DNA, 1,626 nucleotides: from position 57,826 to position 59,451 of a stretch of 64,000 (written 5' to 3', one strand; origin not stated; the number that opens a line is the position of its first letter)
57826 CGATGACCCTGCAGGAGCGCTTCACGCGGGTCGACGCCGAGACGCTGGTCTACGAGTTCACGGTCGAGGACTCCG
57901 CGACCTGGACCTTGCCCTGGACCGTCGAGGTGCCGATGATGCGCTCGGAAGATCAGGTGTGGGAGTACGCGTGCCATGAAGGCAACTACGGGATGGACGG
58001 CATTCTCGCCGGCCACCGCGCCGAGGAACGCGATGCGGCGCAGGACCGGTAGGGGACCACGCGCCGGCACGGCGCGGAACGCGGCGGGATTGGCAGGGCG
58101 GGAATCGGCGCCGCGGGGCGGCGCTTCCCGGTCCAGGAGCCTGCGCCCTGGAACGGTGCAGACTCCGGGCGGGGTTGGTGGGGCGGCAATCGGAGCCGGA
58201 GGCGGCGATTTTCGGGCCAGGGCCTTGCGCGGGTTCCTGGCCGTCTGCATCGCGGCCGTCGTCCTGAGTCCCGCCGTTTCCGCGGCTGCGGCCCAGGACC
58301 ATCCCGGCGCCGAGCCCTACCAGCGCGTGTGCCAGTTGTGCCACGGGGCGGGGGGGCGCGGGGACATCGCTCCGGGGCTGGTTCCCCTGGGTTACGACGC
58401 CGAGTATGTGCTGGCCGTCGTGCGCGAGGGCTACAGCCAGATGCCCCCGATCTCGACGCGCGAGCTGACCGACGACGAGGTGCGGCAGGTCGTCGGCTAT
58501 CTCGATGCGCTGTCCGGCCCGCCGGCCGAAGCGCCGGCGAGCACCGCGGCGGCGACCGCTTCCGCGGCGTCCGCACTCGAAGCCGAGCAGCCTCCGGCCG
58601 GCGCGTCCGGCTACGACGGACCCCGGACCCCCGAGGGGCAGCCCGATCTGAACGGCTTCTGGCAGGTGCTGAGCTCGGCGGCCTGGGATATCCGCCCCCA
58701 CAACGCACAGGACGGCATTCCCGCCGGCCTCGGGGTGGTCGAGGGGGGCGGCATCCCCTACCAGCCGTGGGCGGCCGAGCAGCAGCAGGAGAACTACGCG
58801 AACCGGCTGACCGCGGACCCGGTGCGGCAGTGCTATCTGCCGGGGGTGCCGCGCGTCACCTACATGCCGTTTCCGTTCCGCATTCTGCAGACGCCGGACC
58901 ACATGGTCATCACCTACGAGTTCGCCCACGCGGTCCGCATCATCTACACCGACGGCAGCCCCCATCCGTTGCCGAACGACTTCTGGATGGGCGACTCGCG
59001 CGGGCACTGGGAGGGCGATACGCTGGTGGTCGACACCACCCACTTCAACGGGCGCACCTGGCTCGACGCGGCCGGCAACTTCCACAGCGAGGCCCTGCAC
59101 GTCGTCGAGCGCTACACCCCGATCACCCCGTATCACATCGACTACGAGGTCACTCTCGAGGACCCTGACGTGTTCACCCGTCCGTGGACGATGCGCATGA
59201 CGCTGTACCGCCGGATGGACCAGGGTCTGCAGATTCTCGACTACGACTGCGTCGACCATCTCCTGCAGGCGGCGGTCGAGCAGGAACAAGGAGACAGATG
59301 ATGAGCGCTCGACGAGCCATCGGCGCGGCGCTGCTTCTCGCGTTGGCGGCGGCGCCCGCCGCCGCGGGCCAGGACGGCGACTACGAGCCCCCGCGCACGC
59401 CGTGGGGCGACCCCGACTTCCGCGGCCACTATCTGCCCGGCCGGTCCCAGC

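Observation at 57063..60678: Four-gene exported operon: unassigned X-family proteins, a cytochrome c fusion of the same domain, and a His-His-start DUF6152-like protein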

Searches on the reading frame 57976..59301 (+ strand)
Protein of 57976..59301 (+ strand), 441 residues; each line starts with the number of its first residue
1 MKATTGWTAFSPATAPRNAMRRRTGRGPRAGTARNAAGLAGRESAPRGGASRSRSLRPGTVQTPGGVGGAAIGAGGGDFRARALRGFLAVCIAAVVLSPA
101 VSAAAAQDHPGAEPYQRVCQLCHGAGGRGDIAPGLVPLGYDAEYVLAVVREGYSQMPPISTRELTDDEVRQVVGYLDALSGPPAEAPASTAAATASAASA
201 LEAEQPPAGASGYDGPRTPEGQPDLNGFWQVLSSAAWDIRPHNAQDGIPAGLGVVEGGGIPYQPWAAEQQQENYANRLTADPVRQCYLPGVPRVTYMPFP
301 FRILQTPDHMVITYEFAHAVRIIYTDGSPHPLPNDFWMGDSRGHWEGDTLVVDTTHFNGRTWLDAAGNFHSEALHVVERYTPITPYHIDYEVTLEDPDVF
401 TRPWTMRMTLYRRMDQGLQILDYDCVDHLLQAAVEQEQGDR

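Call 3: search_protein_families(library=pfam, proteins=[window:57976-59301:+], max_evalue=1)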
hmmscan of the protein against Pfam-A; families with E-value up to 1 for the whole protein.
window:57976-59301:+ (441 aa): 2 families
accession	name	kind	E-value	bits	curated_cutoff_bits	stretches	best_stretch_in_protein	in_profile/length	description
PF13442.11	Cytochrome_CBB3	-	1.5e-12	48.1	27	1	108-176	3-68/68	Cytochrome C oxidase, cbb3-type, subunit III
PF00034.26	Cytochrom_C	-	0.0012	20.6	21.3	1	111-178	4-88/90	Cytochrome c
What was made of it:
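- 58297..58503 (+): Mono-haem class I cytochrome c domain (CQLCHG, with distal Met in YSQMPP). PF13442, E 1.5e-12 (call 3).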

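Call 4: search_protein_families(library=ncbifam, proteins=[window:57976-59301:+], max_evalue=1)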
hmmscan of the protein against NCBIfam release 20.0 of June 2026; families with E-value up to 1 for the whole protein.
window:57976-59301:+ (441 aa): 8 families
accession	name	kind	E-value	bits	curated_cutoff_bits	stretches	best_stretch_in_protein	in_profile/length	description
NF052248.1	SorU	equivalog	6.6e-07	29.5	100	1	112-175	9-71/72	SorU family sulfite dehydrogenase c-type cytochrome subunit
NF045774.1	cytochro_C551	exception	4.3e-05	23.5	118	1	106-177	37-107/110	cytochrome c551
NF045773.1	cytochro_C550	exception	5.5e-05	23.1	125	1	109-175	50-115/118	cytochrome c550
NF050122.1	bc1_QcrC_actin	exception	6.6e-05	22.3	200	1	107-181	135-213/253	cytochrome bc1 complex diheme cytochrome c subunit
NF045930.1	Cytc6PetJCyano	equivalog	0.0034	17.3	135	1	88-175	8-101/110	cytochrome c6 PetJ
NF011054.0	PRK14486.1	equivalog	0.0034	16.9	447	1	109-178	216-289/294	putative bifunctional cbb3-type cytochrome c oxidase subunit II/cytochrome c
TIGR00782.1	ccoP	equivalog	0.0091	15.3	179.95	1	104-181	199-283/285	cytochrome-c oxidase, cbb3-type subunit III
TIGR02603.1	CxxCH_TIGR02603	domain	0.22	11.5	68.15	0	111-139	6-35/134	putative heme-binding domain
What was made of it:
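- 58297..58503 (+): The best NCBIfam hit is SorU (call 4).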

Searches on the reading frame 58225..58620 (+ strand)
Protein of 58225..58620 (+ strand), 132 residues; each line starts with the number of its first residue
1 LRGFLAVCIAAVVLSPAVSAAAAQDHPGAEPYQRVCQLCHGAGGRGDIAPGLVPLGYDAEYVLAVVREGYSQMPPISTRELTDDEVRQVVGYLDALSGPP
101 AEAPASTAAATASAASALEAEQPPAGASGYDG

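Call 69: search_solved_structures(query=window:58225-58620:+, max_evalue=0.01, show_alignments=1)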
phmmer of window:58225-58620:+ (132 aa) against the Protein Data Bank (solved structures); distinct sequences matched with E-value up to 0.01: 14.
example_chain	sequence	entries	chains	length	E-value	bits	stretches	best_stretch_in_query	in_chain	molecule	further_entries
9wcx_U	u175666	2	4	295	8.5e-07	32.9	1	28-100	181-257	Cytochrome bc1 complex cytochrome c subunit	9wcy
8yts_A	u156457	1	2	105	1.8e-06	31.9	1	5-95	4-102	Cytochrome C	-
3mk7_C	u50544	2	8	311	3.3e-06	31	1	24-102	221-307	Cytochrome c oxidase, cbb3-type, subunit P | Cbb3-type cytochrome c oxidase subunit CcoP1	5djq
1dii_C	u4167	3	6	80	7.7e-06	29.8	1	28-102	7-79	P-CRESOL METHYLHYDROXYLASE | 4-cresol dehydrogenase [hydroxylating] cytochrome c subunit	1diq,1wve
6hwh_M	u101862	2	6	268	1.9e-05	28.6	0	28-99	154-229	Cytochrome bc1 complex cytochrome c subunit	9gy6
8ovc_O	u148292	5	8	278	2e-05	28.5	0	28-98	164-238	Cytochrome bc1 complex cytochrome c subunit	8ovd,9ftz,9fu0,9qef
7q21_C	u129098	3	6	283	2e-05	28.5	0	27-102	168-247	Cytochrome bc1 complex cytochrome c subunit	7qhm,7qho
7rh5_O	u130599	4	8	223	2.5e-05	28.2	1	28-98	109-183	Cytochrome bc1 complex cytochrome c subunit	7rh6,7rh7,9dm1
6adq_C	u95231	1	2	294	2.5e-05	28.2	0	28-98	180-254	Cytochrome bc1 complex cytochrome c subunit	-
7e1v_O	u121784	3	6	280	6.3e-05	26.8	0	28-95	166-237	Cytochrome bc1 complex cytochrome c subunit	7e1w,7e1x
8hcr_C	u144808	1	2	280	6.3e-05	26.8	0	28-95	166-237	Cytochrome bc1 complex cytochrome c subunit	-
4pw9_B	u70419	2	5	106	8.4e-05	26.4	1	30-104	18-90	Putative cytochrome C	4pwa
8q1v_A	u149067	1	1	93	0.00012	25.9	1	25-100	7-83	Putative lipoprotein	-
9g83_v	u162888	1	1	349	0.00027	24.8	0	26-98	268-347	Cbb3-type cytochrome c oxidase subunit CcoP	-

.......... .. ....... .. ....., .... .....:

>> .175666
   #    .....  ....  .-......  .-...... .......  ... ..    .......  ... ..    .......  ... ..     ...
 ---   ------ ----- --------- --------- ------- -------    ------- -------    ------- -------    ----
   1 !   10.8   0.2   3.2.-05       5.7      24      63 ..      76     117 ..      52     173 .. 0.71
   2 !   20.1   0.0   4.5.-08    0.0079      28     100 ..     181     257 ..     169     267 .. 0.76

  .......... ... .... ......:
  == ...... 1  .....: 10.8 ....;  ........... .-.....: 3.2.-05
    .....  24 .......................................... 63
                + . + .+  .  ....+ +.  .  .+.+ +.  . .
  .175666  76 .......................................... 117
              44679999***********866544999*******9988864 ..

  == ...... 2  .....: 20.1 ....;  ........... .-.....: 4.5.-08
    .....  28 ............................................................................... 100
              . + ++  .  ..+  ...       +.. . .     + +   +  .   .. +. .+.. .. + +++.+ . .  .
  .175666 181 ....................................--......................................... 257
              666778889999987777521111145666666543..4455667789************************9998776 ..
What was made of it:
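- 58297..58503 (+): The best PDB sequence hits are QcrC, CcoP, PchC and SorU (call 69).
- On Class I cytochrome c: PDB sequence hits to QcrC, CcoP, PchC and SorU (call 69).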
